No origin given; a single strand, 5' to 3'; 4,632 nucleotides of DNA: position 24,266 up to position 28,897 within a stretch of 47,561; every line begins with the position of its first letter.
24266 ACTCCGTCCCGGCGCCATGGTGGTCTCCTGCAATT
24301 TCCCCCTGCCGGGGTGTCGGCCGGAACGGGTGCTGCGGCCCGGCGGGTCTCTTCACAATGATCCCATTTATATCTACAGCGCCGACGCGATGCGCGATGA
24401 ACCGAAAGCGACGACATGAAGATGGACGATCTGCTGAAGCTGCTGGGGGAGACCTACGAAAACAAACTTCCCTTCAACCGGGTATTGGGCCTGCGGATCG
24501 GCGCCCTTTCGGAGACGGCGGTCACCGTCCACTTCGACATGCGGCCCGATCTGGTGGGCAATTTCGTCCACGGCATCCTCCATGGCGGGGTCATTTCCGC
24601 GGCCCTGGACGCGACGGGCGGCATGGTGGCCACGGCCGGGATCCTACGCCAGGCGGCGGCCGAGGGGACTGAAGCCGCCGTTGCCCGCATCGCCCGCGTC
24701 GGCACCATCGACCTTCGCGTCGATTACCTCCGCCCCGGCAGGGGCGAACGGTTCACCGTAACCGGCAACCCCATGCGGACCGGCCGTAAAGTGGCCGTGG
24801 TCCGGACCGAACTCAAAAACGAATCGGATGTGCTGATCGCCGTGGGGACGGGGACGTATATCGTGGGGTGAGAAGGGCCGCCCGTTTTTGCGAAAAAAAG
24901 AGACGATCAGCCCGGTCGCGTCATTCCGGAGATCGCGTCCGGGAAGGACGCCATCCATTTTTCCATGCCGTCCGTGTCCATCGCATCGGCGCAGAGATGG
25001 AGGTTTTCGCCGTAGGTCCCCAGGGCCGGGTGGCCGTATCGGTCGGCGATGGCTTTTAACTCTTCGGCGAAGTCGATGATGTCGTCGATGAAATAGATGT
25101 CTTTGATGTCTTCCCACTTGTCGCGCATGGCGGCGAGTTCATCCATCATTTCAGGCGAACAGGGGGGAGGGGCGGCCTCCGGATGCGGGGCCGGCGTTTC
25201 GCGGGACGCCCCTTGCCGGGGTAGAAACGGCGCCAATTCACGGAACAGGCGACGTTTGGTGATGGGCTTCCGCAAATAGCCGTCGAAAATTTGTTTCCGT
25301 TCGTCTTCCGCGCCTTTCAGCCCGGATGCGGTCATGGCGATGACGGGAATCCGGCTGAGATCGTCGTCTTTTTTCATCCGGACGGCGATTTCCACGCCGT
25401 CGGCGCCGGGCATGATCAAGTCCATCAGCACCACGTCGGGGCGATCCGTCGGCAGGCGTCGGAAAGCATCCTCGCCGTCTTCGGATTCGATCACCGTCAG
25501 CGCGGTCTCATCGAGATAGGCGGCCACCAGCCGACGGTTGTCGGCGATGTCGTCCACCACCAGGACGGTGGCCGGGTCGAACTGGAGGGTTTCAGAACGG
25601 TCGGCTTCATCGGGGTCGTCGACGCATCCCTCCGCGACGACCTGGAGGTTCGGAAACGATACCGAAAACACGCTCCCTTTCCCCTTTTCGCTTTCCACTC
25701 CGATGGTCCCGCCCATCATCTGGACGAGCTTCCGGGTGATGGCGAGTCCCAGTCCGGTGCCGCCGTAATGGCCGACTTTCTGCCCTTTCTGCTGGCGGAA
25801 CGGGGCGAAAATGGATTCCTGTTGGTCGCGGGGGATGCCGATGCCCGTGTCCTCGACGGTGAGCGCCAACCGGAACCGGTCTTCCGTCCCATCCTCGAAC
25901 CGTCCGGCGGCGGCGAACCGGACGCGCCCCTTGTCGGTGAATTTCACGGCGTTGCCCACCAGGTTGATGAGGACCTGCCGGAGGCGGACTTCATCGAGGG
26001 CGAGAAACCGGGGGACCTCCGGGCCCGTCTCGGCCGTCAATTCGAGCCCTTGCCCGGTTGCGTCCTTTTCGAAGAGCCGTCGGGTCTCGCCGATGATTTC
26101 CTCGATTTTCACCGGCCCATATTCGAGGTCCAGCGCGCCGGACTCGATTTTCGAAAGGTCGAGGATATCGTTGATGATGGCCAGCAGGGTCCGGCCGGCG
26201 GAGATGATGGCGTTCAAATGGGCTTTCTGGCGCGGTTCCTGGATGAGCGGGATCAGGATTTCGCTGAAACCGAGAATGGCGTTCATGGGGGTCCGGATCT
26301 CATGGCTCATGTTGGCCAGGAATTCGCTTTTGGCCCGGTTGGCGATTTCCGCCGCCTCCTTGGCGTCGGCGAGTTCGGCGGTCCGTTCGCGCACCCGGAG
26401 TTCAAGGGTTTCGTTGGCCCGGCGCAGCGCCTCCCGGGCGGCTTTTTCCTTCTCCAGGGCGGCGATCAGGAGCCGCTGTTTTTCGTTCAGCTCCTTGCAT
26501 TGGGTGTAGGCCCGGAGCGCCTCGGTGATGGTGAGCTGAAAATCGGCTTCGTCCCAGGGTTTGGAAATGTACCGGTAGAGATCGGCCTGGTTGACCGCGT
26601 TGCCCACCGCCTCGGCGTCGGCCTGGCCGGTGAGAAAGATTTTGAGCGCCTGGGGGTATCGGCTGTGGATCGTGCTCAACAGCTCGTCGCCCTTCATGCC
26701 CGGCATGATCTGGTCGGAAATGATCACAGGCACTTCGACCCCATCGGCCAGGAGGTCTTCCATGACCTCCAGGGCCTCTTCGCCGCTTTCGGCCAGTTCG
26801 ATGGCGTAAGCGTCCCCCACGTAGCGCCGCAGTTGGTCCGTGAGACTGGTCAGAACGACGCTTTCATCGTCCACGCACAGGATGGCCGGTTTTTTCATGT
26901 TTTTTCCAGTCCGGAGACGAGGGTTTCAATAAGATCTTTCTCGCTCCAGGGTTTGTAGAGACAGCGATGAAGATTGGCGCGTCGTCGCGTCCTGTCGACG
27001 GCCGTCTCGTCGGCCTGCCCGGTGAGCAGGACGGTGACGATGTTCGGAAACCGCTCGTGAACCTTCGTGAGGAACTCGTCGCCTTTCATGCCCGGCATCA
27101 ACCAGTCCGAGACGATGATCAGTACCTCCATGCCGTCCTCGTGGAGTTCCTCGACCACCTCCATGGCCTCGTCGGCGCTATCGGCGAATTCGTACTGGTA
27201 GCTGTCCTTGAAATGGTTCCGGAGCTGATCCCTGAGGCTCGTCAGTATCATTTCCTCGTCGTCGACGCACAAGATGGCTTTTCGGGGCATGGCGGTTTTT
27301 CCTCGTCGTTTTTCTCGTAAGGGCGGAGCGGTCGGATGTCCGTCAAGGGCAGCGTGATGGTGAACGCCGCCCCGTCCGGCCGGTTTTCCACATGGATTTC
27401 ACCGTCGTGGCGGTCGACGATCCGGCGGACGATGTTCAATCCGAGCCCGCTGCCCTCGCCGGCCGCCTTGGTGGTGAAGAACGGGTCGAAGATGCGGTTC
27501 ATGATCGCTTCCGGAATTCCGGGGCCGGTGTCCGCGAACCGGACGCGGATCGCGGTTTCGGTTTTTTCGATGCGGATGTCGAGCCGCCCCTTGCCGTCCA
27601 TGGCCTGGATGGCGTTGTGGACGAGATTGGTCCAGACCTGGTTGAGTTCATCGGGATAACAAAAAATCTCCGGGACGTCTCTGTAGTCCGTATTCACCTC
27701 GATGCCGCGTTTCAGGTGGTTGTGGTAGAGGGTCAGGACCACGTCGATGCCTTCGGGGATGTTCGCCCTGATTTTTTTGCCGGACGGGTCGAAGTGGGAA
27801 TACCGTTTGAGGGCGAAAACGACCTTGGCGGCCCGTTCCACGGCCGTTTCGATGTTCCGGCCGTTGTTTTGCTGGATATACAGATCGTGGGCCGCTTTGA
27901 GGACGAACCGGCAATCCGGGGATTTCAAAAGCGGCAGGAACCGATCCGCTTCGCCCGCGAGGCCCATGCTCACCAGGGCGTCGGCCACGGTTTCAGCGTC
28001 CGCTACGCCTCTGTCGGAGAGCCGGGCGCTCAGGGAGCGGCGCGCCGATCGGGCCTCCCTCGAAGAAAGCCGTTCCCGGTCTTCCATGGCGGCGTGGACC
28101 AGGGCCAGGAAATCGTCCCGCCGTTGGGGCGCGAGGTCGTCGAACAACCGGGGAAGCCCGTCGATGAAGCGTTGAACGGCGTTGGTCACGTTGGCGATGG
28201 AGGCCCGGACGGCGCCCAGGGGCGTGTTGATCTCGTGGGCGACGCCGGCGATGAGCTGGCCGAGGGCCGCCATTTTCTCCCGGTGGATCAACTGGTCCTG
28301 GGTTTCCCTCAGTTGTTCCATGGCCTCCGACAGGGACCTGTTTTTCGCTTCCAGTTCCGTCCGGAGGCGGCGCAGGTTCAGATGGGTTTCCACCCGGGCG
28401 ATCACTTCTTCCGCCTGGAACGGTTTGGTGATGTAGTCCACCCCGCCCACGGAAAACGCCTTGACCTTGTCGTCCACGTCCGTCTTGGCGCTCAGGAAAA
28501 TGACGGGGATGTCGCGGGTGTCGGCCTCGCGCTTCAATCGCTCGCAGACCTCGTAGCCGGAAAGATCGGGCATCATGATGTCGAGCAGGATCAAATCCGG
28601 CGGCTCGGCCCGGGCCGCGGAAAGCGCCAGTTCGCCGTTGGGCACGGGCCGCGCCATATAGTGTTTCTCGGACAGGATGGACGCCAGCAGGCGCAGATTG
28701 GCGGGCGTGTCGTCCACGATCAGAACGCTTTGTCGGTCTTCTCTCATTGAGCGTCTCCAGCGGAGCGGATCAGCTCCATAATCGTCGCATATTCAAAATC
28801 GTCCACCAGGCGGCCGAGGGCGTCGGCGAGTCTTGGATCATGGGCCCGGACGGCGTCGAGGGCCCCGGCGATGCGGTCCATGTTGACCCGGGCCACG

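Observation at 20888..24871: An MCP is translationally coupled to an orphan 563-aa protein, a membrane methyltransferase and a thioesterase, with no che genes nearby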

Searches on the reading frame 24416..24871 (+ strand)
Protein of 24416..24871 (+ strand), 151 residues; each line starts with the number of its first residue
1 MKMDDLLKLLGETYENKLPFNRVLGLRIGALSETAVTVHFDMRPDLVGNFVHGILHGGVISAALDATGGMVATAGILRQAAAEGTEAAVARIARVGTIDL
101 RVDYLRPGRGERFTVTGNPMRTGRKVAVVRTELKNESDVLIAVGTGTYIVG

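Call 3: search_protein_families(library=pfam, proteins=[window:24416-24871:+], max_evalue=0.01)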
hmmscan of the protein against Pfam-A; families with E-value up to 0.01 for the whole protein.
window:24416-24871:+ (151 aa): 2 families
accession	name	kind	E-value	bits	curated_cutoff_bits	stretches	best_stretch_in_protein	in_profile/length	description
PF03061.28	4HBT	-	1e-13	51.9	20.6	1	52-141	1-78/79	Thioesterase superfamily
PF13622.12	4HBT_3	-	3.5e-06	27.6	24.3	1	85-148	28-82/83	Acyl-CoA thioesterase N-terminal domain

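Call 4: search_protein_families(library=ncbifam, proteins=[window:24416-24871:+], max_evalue=0.01)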
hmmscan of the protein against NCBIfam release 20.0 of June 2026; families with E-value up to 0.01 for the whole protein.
window:24416-24871:+ (151 aa): 4 families
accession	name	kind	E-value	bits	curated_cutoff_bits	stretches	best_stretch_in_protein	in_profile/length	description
NF008675.0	PRK11688.1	equivalog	6.4e-59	198.2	107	1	4-151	9-156/156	thioesterase family protein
TIGR00369.1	unchar_dom_1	domain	2e-16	60.1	36.6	1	21-149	3-116/117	hotdog fold thioesterase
TIGR02286.1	PaaD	equivalog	1.8e-08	34.5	118.9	1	22-147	2-110/114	hydroxyphenylacetyl-CoA thioesterase PaaI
NF047425.1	MenI_Listeria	exception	0.0015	18.3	185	0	22-148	5-116/122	1,4-dihydroxy-2-naphthoyl-CoA hydrolase MenI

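Call 55: search_protein_families(library=padloc, proteins=[window:24416-24868:+], max_evalue=0.01)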
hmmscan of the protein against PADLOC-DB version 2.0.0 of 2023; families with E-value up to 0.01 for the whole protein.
window:24416-24868:+ (151 aa): 0 families

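Call 67: search_solved_structures(query=window:24416-24868:+, max_evalue=0.001)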
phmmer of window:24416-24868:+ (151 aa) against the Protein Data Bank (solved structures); distinct sequences matched with E-value up to 0.001: 10.
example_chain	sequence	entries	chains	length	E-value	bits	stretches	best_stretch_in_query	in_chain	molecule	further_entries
3hdu_A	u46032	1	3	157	2.3e-38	134.8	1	6-150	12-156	putative thioesterase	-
3e8p_A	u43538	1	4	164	7.6e-36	126.7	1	5-151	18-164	uncharacterized protein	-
3e1e_A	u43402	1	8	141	1.1e-06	32.3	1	21-130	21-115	Thioesterase family protein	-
3f1t_A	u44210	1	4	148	3.1e-06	30.7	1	18-108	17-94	uncharacterized protein Q9I3C8_PSEAE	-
3e29_A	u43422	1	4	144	3.3e-06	30.7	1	12-149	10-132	uncharacterized protein Q7WE92_BORBR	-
3dkz_A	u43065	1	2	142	8e-06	29.4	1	18-148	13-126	Thioesterase superfamily protein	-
1sc0_A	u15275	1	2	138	9.3e-05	26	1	24-144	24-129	Hypothetical protein HI1161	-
2b6e_A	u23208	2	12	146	0.00011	25.7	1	24-144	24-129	Hypothetical UPF0152 protein HI1161 | Putative esterase HI1161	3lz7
3s4k_A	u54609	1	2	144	0.00039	24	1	18-143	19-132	Putative esterase Rv1847/MT1895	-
4zv3_A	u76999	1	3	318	0.00097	22.7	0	35-105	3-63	Cytosolic acyl coenzyme A thioester hydrolase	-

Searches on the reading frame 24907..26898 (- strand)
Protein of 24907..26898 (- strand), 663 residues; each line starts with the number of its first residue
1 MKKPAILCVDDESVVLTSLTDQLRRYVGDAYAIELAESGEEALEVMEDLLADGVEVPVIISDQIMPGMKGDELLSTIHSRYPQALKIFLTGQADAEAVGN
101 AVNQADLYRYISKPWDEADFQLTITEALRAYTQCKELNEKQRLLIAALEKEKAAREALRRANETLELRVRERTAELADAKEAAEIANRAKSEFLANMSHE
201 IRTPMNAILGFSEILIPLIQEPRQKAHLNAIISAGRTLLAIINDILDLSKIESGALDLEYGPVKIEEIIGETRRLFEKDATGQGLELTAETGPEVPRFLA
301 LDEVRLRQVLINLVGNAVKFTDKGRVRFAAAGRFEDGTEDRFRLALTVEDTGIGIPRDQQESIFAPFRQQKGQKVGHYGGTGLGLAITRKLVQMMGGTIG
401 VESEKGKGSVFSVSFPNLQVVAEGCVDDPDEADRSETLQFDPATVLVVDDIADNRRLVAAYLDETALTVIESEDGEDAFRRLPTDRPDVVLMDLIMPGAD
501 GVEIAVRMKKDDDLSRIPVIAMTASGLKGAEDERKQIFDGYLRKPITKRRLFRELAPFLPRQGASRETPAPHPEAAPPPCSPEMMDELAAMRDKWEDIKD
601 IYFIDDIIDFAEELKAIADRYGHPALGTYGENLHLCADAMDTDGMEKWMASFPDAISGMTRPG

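Call 14: search_protein_families(library=pfam, proteins=[window:24907-26898:-], max_evalue=0.001)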
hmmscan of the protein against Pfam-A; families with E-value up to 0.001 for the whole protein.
window:24907-26898:- (663 aa): 3 families
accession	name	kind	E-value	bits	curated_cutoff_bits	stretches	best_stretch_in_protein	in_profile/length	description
PF00072.30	Response_reg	-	3.8e-36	124.1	30.2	2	445-554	1-109/111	Response regulator receiver domain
PF02518.31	HATPase_c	-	2.5e-28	99.1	26.4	1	302-417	2-109/111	Histidine kinase-, DNA gyrase B-, and HSP90-like ATPase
PF00512.31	HisKA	-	1.5e-20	73.5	26.9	1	189-254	1-66/66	His Kinase A (phospho-acceptor) domain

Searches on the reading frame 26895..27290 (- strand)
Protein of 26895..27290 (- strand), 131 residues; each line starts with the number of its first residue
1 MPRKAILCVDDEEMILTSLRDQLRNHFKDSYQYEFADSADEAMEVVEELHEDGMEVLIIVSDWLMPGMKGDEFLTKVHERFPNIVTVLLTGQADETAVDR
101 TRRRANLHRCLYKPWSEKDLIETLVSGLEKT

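Call 14: search_protein_families(library=pfam, proteins=[window:26895-27290:-], max_evalue=0.001)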
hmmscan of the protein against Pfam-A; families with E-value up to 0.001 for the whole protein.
window:26895-27290:- (131 aa): 1 family
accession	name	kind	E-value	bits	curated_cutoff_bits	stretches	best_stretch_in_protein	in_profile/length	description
PF00072.30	Response_reg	-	5.3e-16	59.2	30.2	1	6-124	1-110/111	Response regulator receiver domain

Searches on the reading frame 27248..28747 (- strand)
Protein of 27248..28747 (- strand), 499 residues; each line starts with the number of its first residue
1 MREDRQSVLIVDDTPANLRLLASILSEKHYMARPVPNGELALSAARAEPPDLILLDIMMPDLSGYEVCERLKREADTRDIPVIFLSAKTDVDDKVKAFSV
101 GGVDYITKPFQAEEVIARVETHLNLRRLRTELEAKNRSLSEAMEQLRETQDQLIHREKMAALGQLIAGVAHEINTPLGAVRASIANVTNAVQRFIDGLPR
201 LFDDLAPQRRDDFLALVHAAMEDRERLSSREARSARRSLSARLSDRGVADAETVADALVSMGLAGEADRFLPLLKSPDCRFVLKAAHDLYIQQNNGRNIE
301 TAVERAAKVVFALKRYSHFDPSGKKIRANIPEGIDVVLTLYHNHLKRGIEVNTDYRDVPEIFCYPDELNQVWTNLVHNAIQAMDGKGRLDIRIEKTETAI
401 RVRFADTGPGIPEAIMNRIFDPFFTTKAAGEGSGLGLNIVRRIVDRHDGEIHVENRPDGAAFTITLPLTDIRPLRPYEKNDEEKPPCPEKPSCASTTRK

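Call 14: search_protein_families(library=pfam, proteins=[window:27248-28747:-], max_evalue=0.001)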
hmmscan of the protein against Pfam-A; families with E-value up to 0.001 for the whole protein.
window:27248-28747:- (499 aa): 5 families
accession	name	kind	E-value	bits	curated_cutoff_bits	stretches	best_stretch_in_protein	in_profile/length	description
PF00072.30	Response_reg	-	1.8e-29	102.6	30.2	1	8-119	1-110/111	Response regulator receiver domain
PF02518.31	HATPase_c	-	2.5e-27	96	26.4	1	365-469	3-110/111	Histidine kinase-, DNA gyrase B-, and HSP90-like ATPase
PF14501.12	HATPase_c_5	-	2.3e-06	27.9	22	1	368-466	6-101/102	GHKL domain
PF13581.12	HATPase_c_2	-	7.6e-05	23.2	27.4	1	373-463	41-124/127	Histidine kinase-like ATPase domain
PF00512.31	HisKA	-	0.00022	21.6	26.9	1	162-185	2-25/66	His Kinase A (phospho-acceptor) domain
